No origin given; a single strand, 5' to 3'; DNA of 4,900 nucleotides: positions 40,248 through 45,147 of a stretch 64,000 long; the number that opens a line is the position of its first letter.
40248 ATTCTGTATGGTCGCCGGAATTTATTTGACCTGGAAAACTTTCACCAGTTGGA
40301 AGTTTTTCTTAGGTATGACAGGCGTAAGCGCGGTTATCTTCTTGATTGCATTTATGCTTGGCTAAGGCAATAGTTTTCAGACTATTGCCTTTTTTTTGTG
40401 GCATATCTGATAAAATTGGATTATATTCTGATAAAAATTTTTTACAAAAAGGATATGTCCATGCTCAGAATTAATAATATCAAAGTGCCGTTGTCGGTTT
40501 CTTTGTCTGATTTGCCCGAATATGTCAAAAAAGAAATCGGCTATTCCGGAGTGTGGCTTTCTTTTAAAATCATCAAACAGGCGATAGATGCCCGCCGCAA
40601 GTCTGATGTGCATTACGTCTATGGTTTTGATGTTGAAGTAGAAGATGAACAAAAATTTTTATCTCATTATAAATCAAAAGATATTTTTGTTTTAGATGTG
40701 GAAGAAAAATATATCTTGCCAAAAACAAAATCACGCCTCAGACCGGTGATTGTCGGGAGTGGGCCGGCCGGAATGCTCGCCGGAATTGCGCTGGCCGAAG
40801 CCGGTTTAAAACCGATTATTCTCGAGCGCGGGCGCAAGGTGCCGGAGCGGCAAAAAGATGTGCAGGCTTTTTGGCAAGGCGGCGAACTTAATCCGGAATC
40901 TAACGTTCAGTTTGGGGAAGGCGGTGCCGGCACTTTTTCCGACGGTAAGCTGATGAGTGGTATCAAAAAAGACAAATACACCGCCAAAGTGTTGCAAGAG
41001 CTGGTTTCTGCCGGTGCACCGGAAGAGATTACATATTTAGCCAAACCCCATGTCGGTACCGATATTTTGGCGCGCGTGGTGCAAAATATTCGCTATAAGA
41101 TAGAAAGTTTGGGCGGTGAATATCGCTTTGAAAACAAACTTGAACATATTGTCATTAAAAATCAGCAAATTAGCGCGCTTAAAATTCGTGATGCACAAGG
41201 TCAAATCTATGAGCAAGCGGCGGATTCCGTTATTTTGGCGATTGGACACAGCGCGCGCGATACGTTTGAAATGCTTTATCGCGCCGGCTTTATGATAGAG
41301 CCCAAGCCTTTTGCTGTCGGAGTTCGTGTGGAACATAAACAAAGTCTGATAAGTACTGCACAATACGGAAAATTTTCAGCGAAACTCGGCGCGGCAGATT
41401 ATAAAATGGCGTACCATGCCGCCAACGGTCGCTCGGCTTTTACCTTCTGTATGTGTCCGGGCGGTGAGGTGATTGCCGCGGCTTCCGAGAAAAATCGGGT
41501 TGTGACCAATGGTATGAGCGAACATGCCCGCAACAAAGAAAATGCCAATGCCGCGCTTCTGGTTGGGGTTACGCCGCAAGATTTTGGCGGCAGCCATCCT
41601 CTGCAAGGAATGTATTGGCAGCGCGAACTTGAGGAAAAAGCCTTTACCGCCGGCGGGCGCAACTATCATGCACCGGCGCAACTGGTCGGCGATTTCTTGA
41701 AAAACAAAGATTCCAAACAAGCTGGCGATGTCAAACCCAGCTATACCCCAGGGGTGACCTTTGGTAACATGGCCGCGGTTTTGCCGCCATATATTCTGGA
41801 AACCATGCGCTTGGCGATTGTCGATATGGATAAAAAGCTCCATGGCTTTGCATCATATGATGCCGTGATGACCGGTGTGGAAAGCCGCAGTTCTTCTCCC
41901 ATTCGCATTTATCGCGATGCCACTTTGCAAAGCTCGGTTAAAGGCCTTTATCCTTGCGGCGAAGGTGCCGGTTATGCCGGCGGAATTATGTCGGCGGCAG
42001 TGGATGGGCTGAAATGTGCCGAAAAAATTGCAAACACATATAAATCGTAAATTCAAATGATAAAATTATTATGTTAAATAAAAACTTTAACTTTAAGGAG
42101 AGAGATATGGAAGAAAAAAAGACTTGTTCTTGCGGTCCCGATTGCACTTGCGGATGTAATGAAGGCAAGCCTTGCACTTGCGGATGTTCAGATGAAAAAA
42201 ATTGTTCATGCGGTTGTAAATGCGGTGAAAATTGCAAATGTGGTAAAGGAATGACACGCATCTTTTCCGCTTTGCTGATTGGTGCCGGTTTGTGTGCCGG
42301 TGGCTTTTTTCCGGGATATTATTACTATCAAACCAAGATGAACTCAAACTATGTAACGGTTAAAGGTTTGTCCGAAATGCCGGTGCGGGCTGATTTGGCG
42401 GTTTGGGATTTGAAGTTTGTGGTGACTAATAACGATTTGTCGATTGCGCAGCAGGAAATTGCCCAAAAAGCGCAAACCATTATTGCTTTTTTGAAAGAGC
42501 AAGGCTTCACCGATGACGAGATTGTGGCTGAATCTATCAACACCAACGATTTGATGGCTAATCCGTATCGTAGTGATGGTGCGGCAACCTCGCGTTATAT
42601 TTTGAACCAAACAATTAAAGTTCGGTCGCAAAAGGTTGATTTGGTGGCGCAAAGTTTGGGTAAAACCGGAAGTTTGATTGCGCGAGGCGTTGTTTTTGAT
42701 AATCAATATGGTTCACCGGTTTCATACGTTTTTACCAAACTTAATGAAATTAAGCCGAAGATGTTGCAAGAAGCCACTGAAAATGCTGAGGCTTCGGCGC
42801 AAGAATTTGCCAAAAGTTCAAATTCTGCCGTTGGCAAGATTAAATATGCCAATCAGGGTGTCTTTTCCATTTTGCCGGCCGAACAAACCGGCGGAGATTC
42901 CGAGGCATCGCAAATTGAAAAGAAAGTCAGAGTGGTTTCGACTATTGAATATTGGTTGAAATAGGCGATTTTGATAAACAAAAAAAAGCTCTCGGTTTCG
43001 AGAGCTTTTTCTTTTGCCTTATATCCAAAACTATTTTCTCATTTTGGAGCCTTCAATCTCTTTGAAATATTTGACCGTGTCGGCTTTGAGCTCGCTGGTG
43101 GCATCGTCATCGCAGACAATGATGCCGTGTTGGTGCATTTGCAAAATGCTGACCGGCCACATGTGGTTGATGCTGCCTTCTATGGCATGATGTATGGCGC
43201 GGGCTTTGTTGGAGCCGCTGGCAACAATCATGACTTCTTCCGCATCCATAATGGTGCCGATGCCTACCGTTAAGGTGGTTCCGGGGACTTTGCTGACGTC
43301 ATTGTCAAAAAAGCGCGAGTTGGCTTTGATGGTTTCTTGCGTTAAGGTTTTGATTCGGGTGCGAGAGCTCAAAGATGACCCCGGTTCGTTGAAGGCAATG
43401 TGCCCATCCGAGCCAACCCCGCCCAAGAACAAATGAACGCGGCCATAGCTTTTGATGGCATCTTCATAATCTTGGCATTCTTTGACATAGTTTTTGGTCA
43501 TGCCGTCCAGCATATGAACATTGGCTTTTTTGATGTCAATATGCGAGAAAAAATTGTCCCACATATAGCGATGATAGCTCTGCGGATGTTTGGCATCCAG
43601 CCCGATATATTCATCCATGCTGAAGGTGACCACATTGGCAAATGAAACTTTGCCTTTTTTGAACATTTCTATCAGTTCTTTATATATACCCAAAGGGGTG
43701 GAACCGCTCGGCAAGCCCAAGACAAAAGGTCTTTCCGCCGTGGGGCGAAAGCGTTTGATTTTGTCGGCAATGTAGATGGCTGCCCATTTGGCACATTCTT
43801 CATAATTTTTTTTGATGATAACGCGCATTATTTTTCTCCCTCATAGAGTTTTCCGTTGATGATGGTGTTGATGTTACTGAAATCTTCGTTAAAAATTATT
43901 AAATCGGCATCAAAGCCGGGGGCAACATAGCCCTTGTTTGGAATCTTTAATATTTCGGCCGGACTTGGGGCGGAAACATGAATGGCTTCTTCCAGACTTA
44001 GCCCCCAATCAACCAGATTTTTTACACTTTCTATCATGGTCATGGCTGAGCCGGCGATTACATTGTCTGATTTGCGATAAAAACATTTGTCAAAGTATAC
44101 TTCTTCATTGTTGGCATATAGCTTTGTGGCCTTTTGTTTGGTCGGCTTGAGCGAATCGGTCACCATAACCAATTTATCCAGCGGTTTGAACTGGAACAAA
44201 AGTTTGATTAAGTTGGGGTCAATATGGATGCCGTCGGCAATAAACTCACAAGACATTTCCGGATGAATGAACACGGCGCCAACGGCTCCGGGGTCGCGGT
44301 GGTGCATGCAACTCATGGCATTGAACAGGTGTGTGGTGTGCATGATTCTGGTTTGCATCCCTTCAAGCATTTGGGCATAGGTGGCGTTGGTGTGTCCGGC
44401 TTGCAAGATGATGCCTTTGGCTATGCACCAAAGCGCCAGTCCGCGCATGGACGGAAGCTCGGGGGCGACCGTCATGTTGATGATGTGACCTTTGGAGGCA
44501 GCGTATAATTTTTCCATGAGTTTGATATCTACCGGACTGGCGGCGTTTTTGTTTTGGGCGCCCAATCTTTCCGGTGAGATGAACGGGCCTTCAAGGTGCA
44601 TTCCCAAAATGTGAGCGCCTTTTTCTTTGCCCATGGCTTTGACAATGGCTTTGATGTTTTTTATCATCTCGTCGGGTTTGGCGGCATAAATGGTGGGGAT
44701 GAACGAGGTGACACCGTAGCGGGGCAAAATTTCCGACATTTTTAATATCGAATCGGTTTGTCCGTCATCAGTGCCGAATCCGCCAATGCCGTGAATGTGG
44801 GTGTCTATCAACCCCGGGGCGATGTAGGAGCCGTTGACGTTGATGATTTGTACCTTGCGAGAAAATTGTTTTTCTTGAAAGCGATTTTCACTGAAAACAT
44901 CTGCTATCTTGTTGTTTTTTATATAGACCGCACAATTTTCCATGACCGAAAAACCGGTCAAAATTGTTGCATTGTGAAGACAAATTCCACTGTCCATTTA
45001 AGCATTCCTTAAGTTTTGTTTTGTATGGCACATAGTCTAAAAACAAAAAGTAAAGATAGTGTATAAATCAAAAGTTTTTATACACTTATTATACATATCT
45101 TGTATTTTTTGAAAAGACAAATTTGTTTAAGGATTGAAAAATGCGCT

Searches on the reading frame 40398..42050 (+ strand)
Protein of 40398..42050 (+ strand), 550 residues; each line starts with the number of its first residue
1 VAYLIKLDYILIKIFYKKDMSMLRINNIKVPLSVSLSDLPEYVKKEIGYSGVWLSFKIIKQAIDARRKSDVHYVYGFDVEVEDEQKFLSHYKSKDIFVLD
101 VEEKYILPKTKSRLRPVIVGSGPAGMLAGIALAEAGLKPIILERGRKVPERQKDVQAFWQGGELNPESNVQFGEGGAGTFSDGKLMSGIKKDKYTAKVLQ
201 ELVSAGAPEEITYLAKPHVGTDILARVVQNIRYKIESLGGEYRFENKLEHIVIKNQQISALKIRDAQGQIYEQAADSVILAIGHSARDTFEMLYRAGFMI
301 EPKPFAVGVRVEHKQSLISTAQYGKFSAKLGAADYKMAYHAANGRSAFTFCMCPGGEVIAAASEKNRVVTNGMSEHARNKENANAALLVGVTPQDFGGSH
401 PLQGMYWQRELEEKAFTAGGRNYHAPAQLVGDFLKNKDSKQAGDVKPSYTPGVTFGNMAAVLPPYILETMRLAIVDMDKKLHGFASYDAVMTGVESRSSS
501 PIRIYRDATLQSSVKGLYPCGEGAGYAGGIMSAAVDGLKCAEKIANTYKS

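Call 45: search_protein_families(library=pfam, proteins=[window:40398-42050:+], max_evalue=0.0001)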
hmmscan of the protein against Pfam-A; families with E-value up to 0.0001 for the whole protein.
window:40398-42050:+ (550 aa): 7 families
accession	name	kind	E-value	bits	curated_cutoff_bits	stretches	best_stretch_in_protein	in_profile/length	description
PF21688.3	FAD-depend_C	-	3.9e-79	265.9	27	1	304-498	1-197/197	FAD-dependent protein, C-terminal domain-like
PF07992.20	Pyr_redox_2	-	3.1e-06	27.3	26.1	1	117-288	4-113/291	Pyridine nucleotide-disulphide oxidoreductase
PF01266.30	DAO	-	5e-06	26.7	27.9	0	225-302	149-223/353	FAD dependent oxidoreductase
PF00890.30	FAD_binding_2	-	2.4e-05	24.2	20.4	1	117-147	3-33/414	FAD binding domain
PF03486.20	HI0933_like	-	2.5e-05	24.3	50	0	117-149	4-36/244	HI0933-like protein Rossmann domain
PF13738.12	Pyr_redox_3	-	6.4e-05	22.8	30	0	117-147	1-32/305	Pyridine nucleotide-disulphide oxidoreductase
PF01494.25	FAD_binding_3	-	9.8e-05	22.2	22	0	117-147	5-35/349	FAD binding domain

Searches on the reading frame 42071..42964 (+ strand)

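Call 74: search_protein_families(library=pfam, proteins=[window:42071-42964:+], max_evalue=0.0001)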
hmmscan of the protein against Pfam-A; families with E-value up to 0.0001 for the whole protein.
window:42071-42964:+ (297 aa): 1 family
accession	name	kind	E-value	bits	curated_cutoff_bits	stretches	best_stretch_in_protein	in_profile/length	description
PF04402.19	SIMPL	-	1.3e-21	78.2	25.2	1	95-263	1-161/205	Protein of unknown function (DUF541)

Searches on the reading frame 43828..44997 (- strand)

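Call 45: search_protein_families(library=pfam, proteins=[window:43828-44997:-], max_evalue=0.0001)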
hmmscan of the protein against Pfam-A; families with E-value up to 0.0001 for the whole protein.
window:43828-44997:- (389 aa): 2 families
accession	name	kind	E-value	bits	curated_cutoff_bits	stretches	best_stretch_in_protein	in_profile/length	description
PF01979.26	Amidohydro_1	-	2e-31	110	25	1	58-384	1-344/345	Amidohydrolase family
PF07969.17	Amidohydro_3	-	1.9e-09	38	29.7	0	332-375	406-450/472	Amidohydrolase family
